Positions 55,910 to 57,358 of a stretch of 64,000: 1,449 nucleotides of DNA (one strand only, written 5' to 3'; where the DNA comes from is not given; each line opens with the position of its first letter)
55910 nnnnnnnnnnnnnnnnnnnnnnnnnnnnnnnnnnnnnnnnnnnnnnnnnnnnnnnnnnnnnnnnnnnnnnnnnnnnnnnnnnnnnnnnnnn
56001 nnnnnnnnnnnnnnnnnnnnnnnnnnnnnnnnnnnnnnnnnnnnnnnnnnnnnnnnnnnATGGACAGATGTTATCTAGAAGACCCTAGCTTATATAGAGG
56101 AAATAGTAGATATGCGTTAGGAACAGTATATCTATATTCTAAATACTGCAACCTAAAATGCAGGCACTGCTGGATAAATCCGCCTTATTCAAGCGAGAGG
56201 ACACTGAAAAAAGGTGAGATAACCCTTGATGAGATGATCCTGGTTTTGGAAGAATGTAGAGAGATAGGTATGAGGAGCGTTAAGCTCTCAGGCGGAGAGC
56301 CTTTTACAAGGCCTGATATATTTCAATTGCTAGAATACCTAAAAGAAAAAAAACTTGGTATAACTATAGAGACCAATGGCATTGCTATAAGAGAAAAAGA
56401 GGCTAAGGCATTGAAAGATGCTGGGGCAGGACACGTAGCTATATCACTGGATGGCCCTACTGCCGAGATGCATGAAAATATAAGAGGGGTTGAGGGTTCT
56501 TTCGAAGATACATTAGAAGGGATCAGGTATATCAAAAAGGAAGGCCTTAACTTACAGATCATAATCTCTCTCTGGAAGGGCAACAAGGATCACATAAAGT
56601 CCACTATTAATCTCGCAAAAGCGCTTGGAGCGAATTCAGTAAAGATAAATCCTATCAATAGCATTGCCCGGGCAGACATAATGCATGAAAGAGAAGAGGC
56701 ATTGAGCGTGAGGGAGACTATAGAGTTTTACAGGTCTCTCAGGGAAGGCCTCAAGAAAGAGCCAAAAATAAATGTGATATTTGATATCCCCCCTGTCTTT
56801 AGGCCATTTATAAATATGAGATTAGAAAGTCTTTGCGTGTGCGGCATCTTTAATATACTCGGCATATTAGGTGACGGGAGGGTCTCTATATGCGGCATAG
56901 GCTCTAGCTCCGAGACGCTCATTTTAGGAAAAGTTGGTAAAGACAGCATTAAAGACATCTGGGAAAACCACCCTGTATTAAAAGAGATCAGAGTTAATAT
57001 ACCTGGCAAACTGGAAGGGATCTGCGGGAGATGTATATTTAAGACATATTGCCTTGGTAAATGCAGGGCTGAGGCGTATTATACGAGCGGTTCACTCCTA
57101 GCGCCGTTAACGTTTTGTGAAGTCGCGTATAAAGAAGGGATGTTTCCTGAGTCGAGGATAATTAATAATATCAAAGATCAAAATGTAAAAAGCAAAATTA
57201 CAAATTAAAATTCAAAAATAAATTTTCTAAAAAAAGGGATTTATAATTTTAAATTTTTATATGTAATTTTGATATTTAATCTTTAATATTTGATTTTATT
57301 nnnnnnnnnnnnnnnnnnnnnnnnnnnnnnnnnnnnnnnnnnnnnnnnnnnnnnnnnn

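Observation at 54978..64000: Candidate novel RiPP-type peptide-modification operon: two rSAM/SPASM enzymes, PqqD, a Cys-repeat substrate, HprK-like kinase, S26 peptidase, CYTH, membrane enzyme and ABC exporter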

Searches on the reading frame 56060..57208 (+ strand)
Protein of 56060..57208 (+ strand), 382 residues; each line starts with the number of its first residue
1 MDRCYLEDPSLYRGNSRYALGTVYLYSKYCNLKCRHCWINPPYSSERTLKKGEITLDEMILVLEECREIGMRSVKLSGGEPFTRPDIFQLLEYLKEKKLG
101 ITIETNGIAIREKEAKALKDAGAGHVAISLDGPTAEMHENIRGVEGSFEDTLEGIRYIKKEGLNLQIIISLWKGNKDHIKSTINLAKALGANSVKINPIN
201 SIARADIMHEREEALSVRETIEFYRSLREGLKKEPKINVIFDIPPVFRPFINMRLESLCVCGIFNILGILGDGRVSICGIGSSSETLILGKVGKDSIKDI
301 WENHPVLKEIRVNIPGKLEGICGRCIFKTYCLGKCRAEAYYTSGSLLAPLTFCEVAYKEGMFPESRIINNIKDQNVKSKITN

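Call 3: search_protein_families(library=pfam, proteins=[window:56060-57208:+], max_evalue=0.01)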
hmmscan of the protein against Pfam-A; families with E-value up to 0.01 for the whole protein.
window:56060-57208:+ (382 aa): 3 families
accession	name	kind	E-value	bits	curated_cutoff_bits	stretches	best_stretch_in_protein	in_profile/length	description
PF04055.27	Radical_SAM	-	2e-29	103.3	29.5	1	26-185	3-165/166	Radical SAM superfamily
PF13353.11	Fer4_12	-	2.2e-06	28.5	22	1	23-139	8-122/137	4Fe-4S single cluster domain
PF13186.11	SPASM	-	3.3e-06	27.7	21.5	1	262-325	3-66/67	Iron-sulfur cluster-binding domain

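Call 5: search_protein_families(library=ncbifam, proteins=[window:56060-57208:+], max_evalue=0.01)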
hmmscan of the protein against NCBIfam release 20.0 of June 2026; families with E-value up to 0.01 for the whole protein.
window:56060-57208:+ (382 aa): 91 families (the best 25 are shown)
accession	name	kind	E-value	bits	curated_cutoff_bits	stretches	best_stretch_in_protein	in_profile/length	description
TIGR04251.1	SCM_rSAM_ScmF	equivalog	3.4e-101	339.2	400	1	19-367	2-353/353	SynChlorMet cassette radical SAM/SPASM protein ScmF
TIGR04545.1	rSAM_ahbD_hemeb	equivalog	8.8e-51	173.3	500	2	28-210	8-186/339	heme b synthase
TIGR04055.1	rSAM_NirJ2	equivalog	5e-45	154.4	500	1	28-353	8-322/326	putative heme d1 biosynthesis radical SAM protein NirJ2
TIGR04053.2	TIGR04053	equivalog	1.6e-41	142.8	395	2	27-205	15-192/366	TIGR04053 family radical SAM/SPASM domain-containing protein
TIGR04051.1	rSAM_NirJ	equivalog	8.9e-39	133.4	515.45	2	28-212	10-189/354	heme d1 biosynthesis radical SAM protein NirJ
NF050035.1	rSAM_WgK_link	exception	3.8e-38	131.4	650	2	28-210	17-198/367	radical SAM/SPASM peptide maturase WgkB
TIGR04303.1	GeoRSP_rSAM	equivalog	1e-36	127.2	400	1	28-353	13-324/325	GeoRSP system radical SAM/SPASM protein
TIGR04054.1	rSAM_NirJ1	equivalog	7e-35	120.4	650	1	23-192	39-203/387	putative heme d1 biosynthesis radical SAM protein NirJ1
TIGR04250.1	SCM_rSAM_ScmE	equivalog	4.8e-34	117.8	400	2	29-185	12-164/358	SynChlorMet cassette radical SAM/SPASM protein ScmE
TIGR02109.1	PQQ_syn_pqqE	equivalog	1.2e-31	109.9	381.35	1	29-353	16-330/358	pyrroloquinoline quinone biosynthesis protein PqqE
TIGR04347.1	pseudo_SAM_Halo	equivalog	1.8e-31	109.8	525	2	23-198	41-211/390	TIGR04347 family pseudo-SAM/SPASM protein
TIGR03962.1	mycofact_rSAM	equivalog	2e-31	109.5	265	1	29-356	21-334/339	mycofactocin radical SAM maturase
TIGR04546.1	rSAM_ahbC_deAc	equivalog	3.6e-30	105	650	1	23-191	42-205/390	12,18-didecarboxysiroheme deacetylase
NF045574.1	sacti_mat_StsB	exception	5.9e-30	104.5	625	1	24-345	100-405/466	StsB family radical SAM/SPASM domain sactipeptide maturase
TIGR02668.1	moaA_archaeal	equivalog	1.2e-25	90.2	325.25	1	28-196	18-183/303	GTP 3',8-cyclase MoaA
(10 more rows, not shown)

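Call 10: find_related_loci(query=window:56060-57208:+, collection=genome_contigs, flank=10000)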
Query window:56060-57208:+ (382 aa) in genome_contigs; peptide patterns used: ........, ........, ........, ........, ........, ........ (x = any residue, [..] = any of these).
43 stretches matched a pattern; 13 encode a relative of the query (tblastn E <= 1e-3); 12 distinct loci.
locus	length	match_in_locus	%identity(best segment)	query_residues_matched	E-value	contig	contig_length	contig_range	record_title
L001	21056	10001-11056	64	17-368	2e-159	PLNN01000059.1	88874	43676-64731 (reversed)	MAG: Candidatus Omnitrophota bacterium isolate fen_1320 73.20120800_E1X.39_contig_497, whole genome shotgun sequence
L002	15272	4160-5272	61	17-382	2e-158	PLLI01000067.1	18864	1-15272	MAG: Candidatus Omnitrophota bacterium isolate fen_1322 73.20120800_E3X.45_contig_12542, whole genome shotgun sequence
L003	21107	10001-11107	59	1-369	7e-158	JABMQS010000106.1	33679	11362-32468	MAG: Candidatus Omnitrophota bacterium isolate bin.126 k141_4935648, whole genome shotgun sequence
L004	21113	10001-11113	67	1-368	7e-174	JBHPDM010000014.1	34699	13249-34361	Candidatus Omnitrophota bacterium isolate SAG AM-311-A19 NODE_14_length_34699_cov_32.428819, whole genome shotgun sequen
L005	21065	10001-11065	42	18-368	3e-92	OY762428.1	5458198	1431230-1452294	MAG: Candidatus Kapabacteria bacterium isolate a44c304e-2480-4604-92e3-6035b9b042d9 genome assembly, chromosome: 1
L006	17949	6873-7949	41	17-367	9e-85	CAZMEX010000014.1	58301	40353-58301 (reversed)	MAG TPA_asm: uncultured Desulfobacterales bacterium isolate binchicken_co67_280 genome assembly, contig: NODE_420_length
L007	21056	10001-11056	40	18-367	3e-84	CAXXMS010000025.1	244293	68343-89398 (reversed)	MAG: Victivallales bacterium isolate d8e49a7d-28d4-4d0c-9e9d-00e207667c8a genome assembly, contig: contig_25, whole geno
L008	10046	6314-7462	36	1-379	3e-84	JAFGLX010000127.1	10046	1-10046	MAG: Candidatus Omnitrophota bacterium isolate Zod_Metabat.422 k87_9805279, whole genome shotgun sequence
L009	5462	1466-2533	39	16-367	2e-80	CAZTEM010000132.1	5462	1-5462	MAG TPA_asm: uncultured Desulfobacterales bacterium isolate binchicken_co67_180 genome assembly, contig: NODE_18060_leng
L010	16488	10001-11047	37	20-366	5e-79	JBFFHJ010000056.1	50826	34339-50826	MAG: bacterium isolate Mix_mud16.2022.02.20 k141_2353024_length_50826_cov_12.0029, whole genome shotgun sequence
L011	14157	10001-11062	37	18-367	2e-77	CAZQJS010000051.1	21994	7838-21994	MAG TPA_asm: uncultured Desulfobacterales bacterium isolate binchicken_co67_68 genome assembly, contig: NODE_2356_length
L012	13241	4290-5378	38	17-367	3e-79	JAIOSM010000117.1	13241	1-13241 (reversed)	MAG: Desulfobacteraceae bacterium isolate SMBSF44 bin_25_k127_1265338, whole genome shotgun sequence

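Call 22: search_protein_families(library=pfam, proteins=[L001:15324-16487:+, L004:17649-18797:+, L003:17592-19346:+, L004:13456-15828:+, L004:7665-8516:+, L003:13313-14137:+, L003:14134-15762:+, L004:8955-10001:+], max_evalue=0.05)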
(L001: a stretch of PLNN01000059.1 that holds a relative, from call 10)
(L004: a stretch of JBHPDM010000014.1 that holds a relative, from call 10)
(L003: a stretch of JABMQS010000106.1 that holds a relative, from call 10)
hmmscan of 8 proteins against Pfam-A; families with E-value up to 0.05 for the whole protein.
L001:15324-16487:+ (387 aa): 1 family
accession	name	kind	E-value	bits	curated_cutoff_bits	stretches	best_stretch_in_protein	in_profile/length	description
PF14907.12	NTP_transf_5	-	3.1e-49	168.2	31.2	1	42-288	3-248/249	Uncharacterised nucleotidyltransferase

L004:17649-18797:+ (382 aa): 1 family
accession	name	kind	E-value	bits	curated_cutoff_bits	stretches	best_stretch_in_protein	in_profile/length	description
PF14907.12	NTP_transf_5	-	4.7e-48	164.4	31.2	1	31-278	2-248/249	Uncharacterised nucleotidyltransferase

L003:17592-19346:+ (584 aa): 2 families
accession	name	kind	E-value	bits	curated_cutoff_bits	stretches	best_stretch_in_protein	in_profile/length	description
PF00884.28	Sulfatase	-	1.4e-41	143.2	25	1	133-449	1-301/301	Sulfatase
PF16347.10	SGSH_C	-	2.8e-09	37.7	29.3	1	404-470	8-72/154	N-sulphoglucosamine sulphohydrolase, C-terminal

L004:13456-15828:+ (790 aa): 3 families
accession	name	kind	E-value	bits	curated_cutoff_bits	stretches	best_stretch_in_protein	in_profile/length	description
PF04055.27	Radical_SAM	-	1.2e-21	78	29.5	1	208-361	5-166/166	Radical SAM superfamily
PF13353.11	Fer4_12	-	0.00033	21.4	22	1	209-324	14-134/137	4Fe-4S single cluster domain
PF07475.17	Hpr_kinase_C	-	0.0038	17.2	33.3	1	637-699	9-73/171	HPr Serine kinase C-terminal domain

L004:7665-8516:+ (283 aa): 0 families

L003:13313-14137:+ (274 aa): 3 families
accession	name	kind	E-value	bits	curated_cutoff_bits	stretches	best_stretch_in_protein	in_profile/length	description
PF13555.12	AAA_29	-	0.0036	17.5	27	1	124-147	16-38/61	P-loop containing region of AAA domain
PF13671.12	AAA_33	-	0.039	14.7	27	0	135-161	3-32/143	AAA domain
PF07475.17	Hpr_kinase_C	-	0.049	13.6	33.3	0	121-169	8-58/171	HPr Serine kinase C-terminal domain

L003:14134-15762:+ (542 aa): 0 families

L004:8955-10001:+ (348 aa): 4 families
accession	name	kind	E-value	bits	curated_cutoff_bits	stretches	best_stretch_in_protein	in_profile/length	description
PF04055.27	Radical_SAM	-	3.6e-24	86.2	29.5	1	25-177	2-165/166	Radical SAM superfamily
PF13186.11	SPASM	-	2.2e-05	25.1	21.5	1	244-305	1-66/67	Iron-sulfur cluster-binding domain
PF13353.11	Fer4_12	-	0.0017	19.1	22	1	27-90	12-77/137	4Fe-4S single cluster domain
PF19238.5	Radical_SAM_2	-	0.045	13.9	26.7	0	23-42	15-34/151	Radical SAM-like domain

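Call 24: search_protein_families(library=ncbifam, proteins=[L009:94-369:+, L009:373-1470:+, L009:1463-2551:+, L009:2565-2762:+, L009:2785-3663:+, L012:6521-7141:+, L006:7965-8192:+, L010:11177-11371:+, L005:11177-12085:+, L005:12078-12938:+], max_evalue=0.05)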
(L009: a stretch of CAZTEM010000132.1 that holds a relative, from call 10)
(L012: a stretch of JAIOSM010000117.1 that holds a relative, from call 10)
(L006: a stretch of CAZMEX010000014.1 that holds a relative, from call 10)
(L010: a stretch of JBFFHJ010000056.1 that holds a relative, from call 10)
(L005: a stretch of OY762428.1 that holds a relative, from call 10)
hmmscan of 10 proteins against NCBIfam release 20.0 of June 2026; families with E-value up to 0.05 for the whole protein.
L009:94-369:+ (91 aa): 7 families
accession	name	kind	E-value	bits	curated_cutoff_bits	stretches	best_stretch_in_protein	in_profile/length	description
TIGR04248.1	SCM_PqqD_rel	equivalog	2.2e-35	120.7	100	1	7-89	1-83/84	SynChlorMet cassette protein ScmD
NF033536.1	lasso_PqqD_Bac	exception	1e-06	28.8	80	1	10-86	9-85/88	lasso peptide biosynthesis PqqD family chaperone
NF033530.1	lasso_PqqD_Strm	exception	5.5e-06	26.5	70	1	13-87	4-78/78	lasso peptide biosynthesis PqqD family chaperone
TIGR03859.1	PQQ_PqqD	equivalog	5.6e-06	26.2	46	1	33-85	27-78/81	pyrroloquinoline quinone biosynthesis peptide chaperone PqqD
NF002535.0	PRK02079.1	equivalog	0.0051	16.6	101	1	36-80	39-82/92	pyrroloquinoline quinone biosynthesis peptide chaperone PqqD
TIGR04302.1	geo_PqqD_fam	equivalog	0.0084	16.5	100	1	29-86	43-99/102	GeoRSP system PqqD family peptide chaperone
NF050069.2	PqqD_rel_WgkC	exception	0.015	15.3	110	1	6-81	6-80/103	PqqD family peptide maturation chaperone WgkC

L009:373-1470:+ (365 aa): 94 families (the best 25 are shown)
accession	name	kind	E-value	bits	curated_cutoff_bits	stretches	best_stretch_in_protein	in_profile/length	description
TIGR04250.1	SCM_rSAM_ScmE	equivalog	8.4e-141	469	400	1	6-363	1-358/358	SynChlorMet cassette radical SAM/SPASM protein ScmE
NF050035.1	rSAM_WgK_link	exception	2.3e-43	148.6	650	2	4-166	5-167/367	radical SAM/SPASM peptide maturase WgkB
TIGR04545.1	rSAM_ahbD_hemeb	equivalog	5.7e-37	127.9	500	1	11-340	3-325/339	heme b synthase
TIGR04303.1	GeoRSP_rSAM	equivalog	1.6e-33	116.6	400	1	6-338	3-312/325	GeoRSP system radical SAM/SPASM protein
TIGR02109.1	PQQ_syn_pqqE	equivalog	3.6e-33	115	381.35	1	4-336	3-316/358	pyrroloquinoline quinone biosynthesis protein PqqE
TIGR04055.1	rSAM_NirJ2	equivalog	6.7e-33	114.6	500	1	13-340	5-311/326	putative heme d1 biosynthesis radical SAM protein NirJ2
TIGR04347.1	pseudo_SAM_Halo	equivalog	7.7e-33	114.3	525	1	12-347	42-380/390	TIGR04347 family pseudo-SAM/SPASM protein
TIGR04340.1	rSAM_ACGX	hypoth_equivalog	1.3e-31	110.1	400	1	9-346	4-333/341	radical SAM/SPASM domain protein, ACGX system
TIGR04251.1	SCM_rSAM_ScmF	equivalog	9.1e-31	107.5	400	1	12-346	8-335/353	SynChlorMet cassette radical SAM/SPASM protein ScmF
NF045574.1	sacti_mat_StsB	exception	1.3e-29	103.4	625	1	10-335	98-398/466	StsB family radical SAM/SPASM domain sactipeptide maturase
TIGR04054.1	rSAM_NirJ1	equivalog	1.7e-29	102.6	650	1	10-339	38-369/387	putative heme d1 biosynthesis radical SAM protein NirJ1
TIGR04053.2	TIGR04053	equivalog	6e-29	101.4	395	2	5-228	5-227/366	TIGR04053 family radical SAM/SPASM domain-containing protein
TIGR04051.1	rSAM_NirJ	equivalog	8.1e-29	100.7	515.45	1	14-334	8-330/354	heme d1 biosynthesis radical SAM protein NirJ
TIGR03962.1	mycofact_rSAM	equivalog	1.4e-28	100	265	2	6-168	10-171/339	mycofactocin radical SAM maturase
NF047865.1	rSAM_PapB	equivalog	2e-27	96.3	340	1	9-342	4-326/330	PapB family radical SAM/SPASM ranthipeptide maturase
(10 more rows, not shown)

L009:1463-2551:+ (362 aa): 82 families (the best 25 are shown)
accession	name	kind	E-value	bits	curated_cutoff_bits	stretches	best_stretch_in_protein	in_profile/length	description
TIGR04251.1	SCM_rSAM_ScmF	equivalog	1.7e-134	448.7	400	1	4-357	1-353/353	SynChlorMet cassette radical SAM/SPASM protein ScmF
TIGR04055.1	rSAM_NirJ2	equivalog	3.6e-47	161.5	500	1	13-343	6-322/326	putative heme d1 biosynthesis radical SAM protein NirJ2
TIGR04545.1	rSAM_ahbD_hemeb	equivalog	7.3e-41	140.7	500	1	12-343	5-335/339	heme b synthase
TIGR04303.1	GeoRSP_rSAM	equivalog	2.2e-38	132.7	400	1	5-343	4-324/325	GeoRSP system radical SAM/SPASM protein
TIGR04053.2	TIGR04053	equivalog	2.4e-30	106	395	2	4-194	6-195/366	TIGR04053 family radical SAM/SPASM domain-containing protein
TIGR04546.1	rSAM_ahbC_deAc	equivalog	1.9e-29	102.7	650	1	11-197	43-225/390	12,18-didecarboxysiroheme deacetylase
NF050035.1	rSAM_WgK_link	exception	2.2e-29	102.6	650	2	12-193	14-192/367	radical SAM/SPASM peptide maturase WgkB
NF012164.0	AlbA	equivalog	2.4e-29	102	850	1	9-335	115-425/442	subtilosin maturase AlbA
TIGR04054.1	rSAM_NirJ1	equivalog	9.5e-29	100.2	650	1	11-197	40-222/387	putative heme d1 biosynthesis radical SAM protein NirJ1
TIGR04347.1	pseudo_SAM_Halo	equivalog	1.3e-28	100.4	525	2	11-195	42-222/390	TIGR04347 family pseudo-SAM/SPASM protein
TIGR04051.1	rSAM_NirJ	equivalog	6.3e-27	94.5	515.45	1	11-193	6-184/354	heme d1 biosynthesis radical SAM protein NirJ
TIGR03962.1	mycofact_rSAM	equivalog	6.1e-25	88.1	265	1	9-345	14-333/339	mycofactocin radical SAM maturase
TIGR04250.1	SCM_rSAM_ScmE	equivalog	3.7e-24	85.3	400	2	13-174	9-167/358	SynChlorMet cassette radical SAM/SPASM protein ScmE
TIGR02668.1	moaA_archaeal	equivalog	1.8e-23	83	325.25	1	5-196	8-197/303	GTP 3',8-cyclase MoaA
TIGR02666.1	moaA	equivalog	1.3e-22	80.2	284.05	1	12-219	15-225/336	GTP 3',8-cyclase MoaA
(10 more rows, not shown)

L009:2565-2762:+ (65 aa): 0 families

L009:2785-3663:+ (292 aa): 5 families
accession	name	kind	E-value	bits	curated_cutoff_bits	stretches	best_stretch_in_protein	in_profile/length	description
TIGR04249.1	SCM_chp_ScmC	equivalog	5.1e-47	160.6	125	1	112-286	116-290/292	SynChlorMet cassette protein ScmC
TIGR00679.1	hpr-ser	equivalog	0.00022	20.5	240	1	85-147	96-157/300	HPr(Ser) kinase/phosphatase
TIGR04352.1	HprK_rel_A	equivalog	0.0014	17.8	200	1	122-168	97-144/280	HprK-related kinase A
NF050059.1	e_dPHAscl_type2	hypoth_equivalog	0.011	15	280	0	207-265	97-153/305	extracellular catalytic domain type 2 short-chain-length polyhydroxyalkanoate depolymerase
TIGR00959.1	ffh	equivalog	0.033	13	473.2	1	96-154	64-120/428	signal recognition particle protein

L012:6521-7141:+ (206 aa): 4 families
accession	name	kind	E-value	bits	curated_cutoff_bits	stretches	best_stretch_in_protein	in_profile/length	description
TIGR02228.1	sigpep_I_arch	equivalog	7.9e-15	55.1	51.85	1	7-89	31-121/158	signal peptidase I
NF046067.1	SigPepSipWBacil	equivalog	7.8e-06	25.6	190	1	8-89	39-128/189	signal peptidase I SipW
TIGR02227.1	sigpep_I_bact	equivalog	0.0027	17.6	47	1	10-74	23-94/162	signal peptidase I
TIGR00498.1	lexA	equivalog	0.02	14.5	110.95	1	12-93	120-202/203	transcriptional repressor LexA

L006:7965-8192:+ (75 aa): 0 families

L010:11177-11371:+ (64 aa): 1 family
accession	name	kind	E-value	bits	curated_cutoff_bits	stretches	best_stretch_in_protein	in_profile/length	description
TIGR04252.1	SCM_precur_ScmA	equivalog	0.014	15.6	35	1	19-63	1-46/49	SynChlorMet cassette protein ScmA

L005:11177-12085:+ (302 aa): 5 families
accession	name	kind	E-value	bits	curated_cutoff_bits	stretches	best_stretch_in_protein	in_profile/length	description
TIGR04352.1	HprK_rel_A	equivalog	5.9e-08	32.2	200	1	106-174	92-160/280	HprK-related kinase A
TIGR00679.1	hpr-ser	equivalog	1.1e-07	31.5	240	1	126-163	147-185/300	HPr(Ser) kinase/phosphatase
TIGR04355.1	HprK_rel_B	hypoth_equivalog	1.9e-07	30.6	200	1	72-159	108-193/351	HprK-related kinase B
NF003883.0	PRK05428.2-1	equivalog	0.0004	19.8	252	1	125-157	30-62/189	HPr kinase/phosphorylase-related protein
TIGR04249.1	SCM_chp_ScmC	equivalog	0.0098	15.3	125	1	99-163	114-178/292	SynChlorMet cassette protein ScmC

L005:12078-12938:+ (286 aa): 0 families

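Call 38: search_protein_families(library=ncbifam, proteins=[L001:16553-17359:+, L001:17375-19345:+, L001:19357-20187:+, L001:20171-21055:+, L001:15324-16487:+, L001:8841-9506:+], max_evalue=0.001)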
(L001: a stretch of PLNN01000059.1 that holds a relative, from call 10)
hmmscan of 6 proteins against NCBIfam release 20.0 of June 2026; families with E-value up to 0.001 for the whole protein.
L001:16553-17359:+ (268 aa): 5 families
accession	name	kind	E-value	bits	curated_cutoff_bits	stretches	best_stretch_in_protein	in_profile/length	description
TIGR03027.2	pepcterm_export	equivalog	2.2e-38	131.6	180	1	56-218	2-168/169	XrtA/PEP-CTERM system exopolysaccharide export protein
TIGR03028.1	EpsE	equivalog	3.1e-30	105.3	262.65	1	56-218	1-163/239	polysaccharide export protein EpsE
NF041843.1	EpsY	equivalog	1.2e-27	96.5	320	1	55-214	51-210/211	exopolysaccharide export protein EpsY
NF011658.0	PRK15078.1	subfamily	2.9e-21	75.7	333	1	56-217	84-252/380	polysaccharide export protein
NF011722.0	PRK15175.1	equivalog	5.5e-05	22.1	456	1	78-157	104-182/355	Vi polysaccharide ABC transporter protein VexA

L001:17375-19345:+ (656 aa): 14 families
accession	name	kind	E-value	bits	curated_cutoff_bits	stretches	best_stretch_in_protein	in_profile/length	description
TIGR01005.1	eps_transp_fam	subfamily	7.1e-50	170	411.7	1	210-632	323-723/754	exopolysaccharide transport protein family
NF007350.0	PRK09841.1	equivalog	5.5e-47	160.3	1248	1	128-645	225-721/726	tyrosine-protein kinase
TIGR01007.1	eps_fam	subfamily_domain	6.9e-46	156.4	108.05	1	415-640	1-203/204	polysaccharide biosynthesis tyrosine autokinase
NF008568.0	PRK11519.1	equivalog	1.7e-43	148.8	1068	1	113-645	209-716/720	tyrosine-protein kinase Wzc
TIGR03018.1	pepcterm_TyrKin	hypoth_equivalog_domain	7.5e-30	103.8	230.65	1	415-615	13-200/207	XrtA-associated tyrosine autokinase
TIGR03007.1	pepcterm_ChnLen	equivalog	8.1e-28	96.9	278.85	3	238-363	338-467/498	XrtA system polysaccharide chain length determinant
TIGR03029.1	EpsG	equivalog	6.8e-27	94.3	313.8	1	394-601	66-250/274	chain length determinant protein tyrosine kinase EpsG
TIGR03017.1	EpsF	equivalog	7.8e-21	74.3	422.75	2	236-356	323-443/444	chain length determinant protein EpsF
TIGR01006.1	polys_exp_MPA1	subfamily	5.8e-17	61.9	296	2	281-357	146-222/226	CspC family polysaccharide chain length determinant protein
TIGR01969.1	minD_arch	subfamily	1.8e-09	37.1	201.75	1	438-506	2-70/251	cell division ATPase MinD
TIGR01968.1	minD_bact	equivalog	1.9e-09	37.3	212.9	1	436-571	1-119/261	septum site-determining protein MinD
NF041136.1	MrpORP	equivalog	4.9e-07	29.3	450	1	433-490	3-59/365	iron-sulfur cluster carrier protein MrpORP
TIGR03815.1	CpaE_hom_Actino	equivalog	7.4e-05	22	154.45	1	449-616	124-274/340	septum site-determining protein Ssd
TIGR00455.1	apsK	equivalog_domain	0.00074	19.2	138.7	0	438-490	20-71/184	adenylyl-sulfate kinase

L001:19357-20187:+ (276 aa): 1 family
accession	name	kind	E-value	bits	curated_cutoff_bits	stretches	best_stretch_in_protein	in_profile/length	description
TIGR03015.1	pepcterm_ATPase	hypoth_equivalog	6.9e-65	219.1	324.5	1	1-268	1-269/269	XrtA/PEP-CTERM system-associated ATPase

L001:20171-21055:+ (295 aa): 1 family
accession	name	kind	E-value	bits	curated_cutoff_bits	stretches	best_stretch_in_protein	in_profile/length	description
NF053512.1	nitric_RR_NosR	exception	1.1e-11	44.5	400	1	160-289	204-334/422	response regulator c-di-GMP phosphodiesterase, NosR family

L001:15324-16487:+ (387 aa): 0 families

L001:8841-9506:+ (221 aa): 2 families
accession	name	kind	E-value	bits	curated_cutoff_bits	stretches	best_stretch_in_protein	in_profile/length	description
NF047646.1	REP_Tyr_transpos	equivalog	8.6e-19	67.9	80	1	21-140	19-146/146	REP-associated tyrosine transposase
NF033573.1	transpos_IS200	equivalog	7.3e-05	23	55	1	15-122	14-125/126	IS200/IS605 family transposase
